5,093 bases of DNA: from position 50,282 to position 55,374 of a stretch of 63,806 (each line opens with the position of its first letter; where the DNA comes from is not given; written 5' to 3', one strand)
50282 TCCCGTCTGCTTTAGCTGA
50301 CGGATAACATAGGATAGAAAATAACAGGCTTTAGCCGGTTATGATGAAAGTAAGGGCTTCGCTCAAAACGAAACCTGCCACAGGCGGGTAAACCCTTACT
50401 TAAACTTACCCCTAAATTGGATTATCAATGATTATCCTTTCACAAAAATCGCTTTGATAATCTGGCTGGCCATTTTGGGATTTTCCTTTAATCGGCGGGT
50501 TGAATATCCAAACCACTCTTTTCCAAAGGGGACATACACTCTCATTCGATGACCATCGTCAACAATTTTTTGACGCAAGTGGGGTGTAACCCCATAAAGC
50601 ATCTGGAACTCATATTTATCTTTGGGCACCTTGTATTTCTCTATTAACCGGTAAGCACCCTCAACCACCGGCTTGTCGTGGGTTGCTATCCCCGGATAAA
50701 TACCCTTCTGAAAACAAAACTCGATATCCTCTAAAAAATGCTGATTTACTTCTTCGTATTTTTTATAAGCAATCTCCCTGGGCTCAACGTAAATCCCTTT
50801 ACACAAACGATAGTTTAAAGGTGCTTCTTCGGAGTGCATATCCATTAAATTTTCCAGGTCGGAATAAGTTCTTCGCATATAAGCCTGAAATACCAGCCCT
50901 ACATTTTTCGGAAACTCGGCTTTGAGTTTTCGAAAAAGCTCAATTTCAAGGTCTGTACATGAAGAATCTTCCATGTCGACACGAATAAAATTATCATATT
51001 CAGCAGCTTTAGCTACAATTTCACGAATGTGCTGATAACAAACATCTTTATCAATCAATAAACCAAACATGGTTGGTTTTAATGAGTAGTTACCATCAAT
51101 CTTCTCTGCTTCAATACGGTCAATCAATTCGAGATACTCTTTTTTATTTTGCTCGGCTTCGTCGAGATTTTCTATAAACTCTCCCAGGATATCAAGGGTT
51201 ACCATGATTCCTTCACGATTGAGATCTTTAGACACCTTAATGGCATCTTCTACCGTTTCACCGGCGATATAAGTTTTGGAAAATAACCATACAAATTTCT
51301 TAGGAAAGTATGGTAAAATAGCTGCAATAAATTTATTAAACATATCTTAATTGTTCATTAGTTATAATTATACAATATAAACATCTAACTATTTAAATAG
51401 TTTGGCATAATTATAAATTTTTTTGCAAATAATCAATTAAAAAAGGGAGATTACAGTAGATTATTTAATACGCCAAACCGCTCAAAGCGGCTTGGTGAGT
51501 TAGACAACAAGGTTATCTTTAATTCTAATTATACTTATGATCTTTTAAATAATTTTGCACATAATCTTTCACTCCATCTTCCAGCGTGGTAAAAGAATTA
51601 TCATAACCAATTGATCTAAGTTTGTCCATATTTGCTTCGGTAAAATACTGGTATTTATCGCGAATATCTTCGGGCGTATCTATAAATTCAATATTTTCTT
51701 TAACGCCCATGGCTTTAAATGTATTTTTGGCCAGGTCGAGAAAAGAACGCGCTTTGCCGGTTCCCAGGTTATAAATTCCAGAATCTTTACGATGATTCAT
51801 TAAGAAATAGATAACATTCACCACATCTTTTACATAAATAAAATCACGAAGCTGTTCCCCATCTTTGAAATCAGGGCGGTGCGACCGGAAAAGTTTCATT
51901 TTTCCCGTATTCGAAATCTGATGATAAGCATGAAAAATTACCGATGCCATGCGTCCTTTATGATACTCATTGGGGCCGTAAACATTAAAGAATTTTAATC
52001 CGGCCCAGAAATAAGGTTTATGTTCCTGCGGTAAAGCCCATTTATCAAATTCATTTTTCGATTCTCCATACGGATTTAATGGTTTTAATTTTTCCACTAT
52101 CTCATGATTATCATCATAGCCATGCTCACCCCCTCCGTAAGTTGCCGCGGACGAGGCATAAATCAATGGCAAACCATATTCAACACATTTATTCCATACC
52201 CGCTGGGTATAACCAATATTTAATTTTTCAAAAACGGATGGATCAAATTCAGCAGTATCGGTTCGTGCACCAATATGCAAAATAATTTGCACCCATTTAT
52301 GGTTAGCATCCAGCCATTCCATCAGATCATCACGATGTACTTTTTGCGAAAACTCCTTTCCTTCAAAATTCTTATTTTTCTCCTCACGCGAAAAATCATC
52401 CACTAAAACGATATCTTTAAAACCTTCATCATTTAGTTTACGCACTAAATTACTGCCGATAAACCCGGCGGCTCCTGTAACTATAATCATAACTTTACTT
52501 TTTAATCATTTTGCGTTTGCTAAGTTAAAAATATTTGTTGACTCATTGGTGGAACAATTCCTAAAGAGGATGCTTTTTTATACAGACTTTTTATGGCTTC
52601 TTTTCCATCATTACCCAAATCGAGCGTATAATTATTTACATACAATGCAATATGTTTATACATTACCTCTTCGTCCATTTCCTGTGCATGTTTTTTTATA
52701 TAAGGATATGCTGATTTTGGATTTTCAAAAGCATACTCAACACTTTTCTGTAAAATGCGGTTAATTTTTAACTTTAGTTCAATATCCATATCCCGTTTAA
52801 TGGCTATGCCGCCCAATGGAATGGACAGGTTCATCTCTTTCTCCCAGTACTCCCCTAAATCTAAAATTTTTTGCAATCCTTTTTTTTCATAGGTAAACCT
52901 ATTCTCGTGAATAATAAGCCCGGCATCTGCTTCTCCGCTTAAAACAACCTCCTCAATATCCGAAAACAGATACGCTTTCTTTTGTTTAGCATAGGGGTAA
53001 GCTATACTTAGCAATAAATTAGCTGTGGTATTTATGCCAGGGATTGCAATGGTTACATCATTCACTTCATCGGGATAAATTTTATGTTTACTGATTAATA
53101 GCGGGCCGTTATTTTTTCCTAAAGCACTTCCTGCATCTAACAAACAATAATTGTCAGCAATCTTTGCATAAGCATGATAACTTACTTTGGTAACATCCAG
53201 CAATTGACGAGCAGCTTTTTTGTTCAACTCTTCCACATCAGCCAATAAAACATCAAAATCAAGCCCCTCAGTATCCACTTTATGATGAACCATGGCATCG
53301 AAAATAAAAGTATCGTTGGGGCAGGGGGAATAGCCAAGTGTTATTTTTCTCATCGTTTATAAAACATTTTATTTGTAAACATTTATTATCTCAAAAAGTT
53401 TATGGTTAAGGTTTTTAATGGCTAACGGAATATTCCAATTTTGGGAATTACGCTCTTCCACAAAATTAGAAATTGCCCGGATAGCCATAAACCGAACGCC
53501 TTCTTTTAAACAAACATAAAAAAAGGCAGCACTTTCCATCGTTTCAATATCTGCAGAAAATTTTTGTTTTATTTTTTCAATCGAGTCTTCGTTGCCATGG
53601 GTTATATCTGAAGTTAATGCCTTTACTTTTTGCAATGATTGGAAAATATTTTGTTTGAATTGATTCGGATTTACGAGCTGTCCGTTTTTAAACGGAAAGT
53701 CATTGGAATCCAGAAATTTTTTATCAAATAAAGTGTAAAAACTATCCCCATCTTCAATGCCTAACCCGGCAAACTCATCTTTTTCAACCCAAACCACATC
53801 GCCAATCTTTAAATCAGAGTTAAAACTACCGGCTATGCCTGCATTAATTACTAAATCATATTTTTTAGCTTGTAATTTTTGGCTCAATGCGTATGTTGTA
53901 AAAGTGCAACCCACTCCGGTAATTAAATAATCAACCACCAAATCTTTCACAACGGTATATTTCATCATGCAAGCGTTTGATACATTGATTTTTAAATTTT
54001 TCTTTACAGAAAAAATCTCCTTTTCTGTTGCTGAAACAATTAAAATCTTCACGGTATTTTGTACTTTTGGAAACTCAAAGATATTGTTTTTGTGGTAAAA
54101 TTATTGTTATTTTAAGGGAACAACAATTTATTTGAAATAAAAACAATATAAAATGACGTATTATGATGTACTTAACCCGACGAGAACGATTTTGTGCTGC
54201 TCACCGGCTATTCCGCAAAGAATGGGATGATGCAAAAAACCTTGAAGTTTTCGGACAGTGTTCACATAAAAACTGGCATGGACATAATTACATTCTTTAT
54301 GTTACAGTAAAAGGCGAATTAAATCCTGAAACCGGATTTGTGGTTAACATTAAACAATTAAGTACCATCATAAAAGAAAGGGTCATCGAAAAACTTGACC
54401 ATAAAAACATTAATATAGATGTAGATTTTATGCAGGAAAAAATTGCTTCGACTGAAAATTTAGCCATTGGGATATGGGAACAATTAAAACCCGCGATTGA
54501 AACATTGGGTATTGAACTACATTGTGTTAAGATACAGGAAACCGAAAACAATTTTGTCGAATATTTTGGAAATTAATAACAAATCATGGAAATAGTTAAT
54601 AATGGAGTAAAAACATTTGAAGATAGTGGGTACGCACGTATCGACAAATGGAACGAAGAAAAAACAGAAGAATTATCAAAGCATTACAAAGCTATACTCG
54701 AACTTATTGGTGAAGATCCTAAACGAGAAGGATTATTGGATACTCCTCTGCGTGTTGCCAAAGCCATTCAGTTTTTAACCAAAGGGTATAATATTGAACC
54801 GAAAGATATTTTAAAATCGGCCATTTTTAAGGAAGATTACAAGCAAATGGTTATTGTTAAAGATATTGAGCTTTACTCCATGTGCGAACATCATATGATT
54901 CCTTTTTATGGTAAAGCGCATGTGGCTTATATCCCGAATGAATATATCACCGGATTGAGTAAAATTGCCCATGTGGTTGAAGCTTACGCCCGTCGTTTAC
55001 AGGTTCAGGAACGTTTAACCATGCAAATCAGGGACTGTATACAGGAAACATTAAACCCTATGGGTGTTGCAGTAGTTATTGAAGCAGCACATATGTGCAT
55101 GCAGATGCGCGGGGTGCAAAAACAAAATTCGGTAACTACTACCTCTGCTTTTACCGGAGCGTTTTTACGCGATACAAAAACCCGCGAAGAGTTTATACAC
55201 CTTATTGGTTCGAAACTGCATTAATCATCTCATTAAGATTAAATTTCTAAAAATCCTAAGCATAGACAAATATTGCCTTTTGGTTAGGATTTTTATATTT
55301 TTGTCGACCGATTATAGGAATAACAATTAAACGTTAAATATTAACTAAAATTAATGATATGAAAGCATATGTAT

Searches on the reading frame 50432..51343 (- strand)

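Call 68: search_protein_families(library=pfam, proteins=[window:50432-51343:-], max_evalue=0.00001)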
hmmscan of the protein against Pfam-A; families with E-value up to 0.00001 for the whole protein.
window:50432-51343:- (303 aa): 1 family
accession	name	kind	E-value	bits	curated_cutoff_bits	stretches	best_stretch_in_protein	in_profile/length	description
PF01619.24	Pro_dh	-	1.7e-39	136.5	27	1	35-295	2-276/278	Proline dehydrogenase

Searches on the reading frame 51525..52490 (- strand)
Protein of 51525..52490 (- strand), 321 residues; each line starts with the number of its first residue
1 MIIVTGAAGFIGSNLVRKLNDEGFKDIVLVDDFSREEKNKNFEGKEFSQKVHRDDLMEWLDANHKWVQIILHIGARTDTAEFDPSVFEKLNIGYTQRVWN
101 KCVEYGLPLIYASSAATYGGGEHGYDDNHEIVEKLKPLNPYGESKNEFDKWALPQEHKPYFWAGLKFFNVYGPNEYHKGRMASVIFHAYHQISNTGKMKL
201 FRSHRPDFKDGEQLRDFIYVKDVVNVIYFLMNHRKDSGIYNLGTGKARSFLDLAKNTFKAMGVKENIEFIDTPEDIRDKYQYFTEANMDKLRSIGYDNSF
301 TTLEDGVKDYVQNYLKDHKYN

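Call 68: search_protein_families(library=pfam, proteins=[window:51525-52490:-], max_evalue=0.00001)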
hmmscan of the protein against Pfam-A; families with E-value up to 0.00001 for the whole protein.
window:51525-52490:- (321 aa): 5 families
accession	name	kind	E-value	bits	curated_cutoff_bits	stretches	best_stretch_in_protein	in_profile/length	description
PF01370.27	Epimerase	-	1.1e-38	133.5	20.9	1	2-243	1-240/240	NAD dependent epimerase/dehydratase family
PF16363.11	GDP_Man_Dehyd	-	9.4e-19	68.5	27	1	3-288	1-295/332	GDP-mannose 4,6 dehydratase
PF04321.23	RmlD_sub_bind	-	6.7e-13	48.8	27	1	2-269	3-240/287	RmlD substrate binding domain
PF01073.25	3Beta_HSD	-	4.3e-12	46.1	22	1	3-156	1-161/280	3-beta hydroxysteroid dehydrogenase/isomerase family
PF02719.21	Polysacc_synt_2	-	3.7e-06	26.8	20.2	0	2-53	1-49/293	Polysaccharide biosynthesis protein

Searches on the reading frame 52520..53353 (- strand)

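Call 68: search_protein_families(library=pfam, proteins=[window:52520-53353:-], max_evalue=0.00001)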
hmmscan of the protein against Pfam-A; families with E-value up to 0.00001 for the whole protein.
window:52520-53353:- (277 aa): 1 family
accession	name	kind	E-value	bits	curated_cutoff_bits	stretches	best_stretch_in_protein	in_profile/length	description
PF02621.19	VitK2_biosynth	-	9.8e-74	248.4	26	1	4-262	1-251/252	Menaquinone biosynthesis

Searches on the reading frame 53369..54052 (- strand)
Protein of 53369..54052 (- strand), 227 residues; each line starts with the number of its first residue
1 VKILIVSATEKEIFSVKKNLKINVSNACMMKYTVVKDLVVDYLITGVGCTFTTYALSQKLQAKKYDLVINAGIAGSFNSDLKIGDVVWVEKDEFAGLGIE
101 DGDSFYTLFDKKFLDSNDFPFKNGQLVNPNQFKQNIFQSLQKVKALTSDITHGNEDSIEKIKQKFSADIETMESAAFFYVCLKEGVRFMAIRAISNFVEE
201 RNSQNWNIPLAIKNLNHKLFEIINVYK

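Call 68: search_protein_families(library=pfam, proteins=[window:53369-54052:-], max_evalue=0.00001)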
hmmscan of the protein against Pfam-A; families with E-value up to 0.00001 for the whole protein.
window:53369-54052:- (227 aa): 1 family
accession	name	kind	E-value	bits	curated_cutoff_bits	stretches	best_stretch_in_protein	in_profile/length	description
PF01048.26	PNP_UDP_1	-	1.9e-15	57.3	25.1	1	3-215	2-224/233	Phosphorylase superfamily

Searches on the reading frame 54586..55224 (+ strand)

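Call 68: search_protein_families(library=pfam, proteins=[window:54586-55224:+], max_evalue=0.00001)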
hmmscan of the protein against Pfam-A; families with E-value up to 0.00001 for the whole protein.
window:54586-55224:+ (212 aa): 1 family
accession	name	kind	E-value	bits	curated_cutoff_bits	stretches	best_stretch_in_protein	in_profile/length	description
PF01227.27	GTP_cyclohydroI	-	4.9e-77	257.8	27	1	31-207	2-178/179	GTP cyclohydrolase I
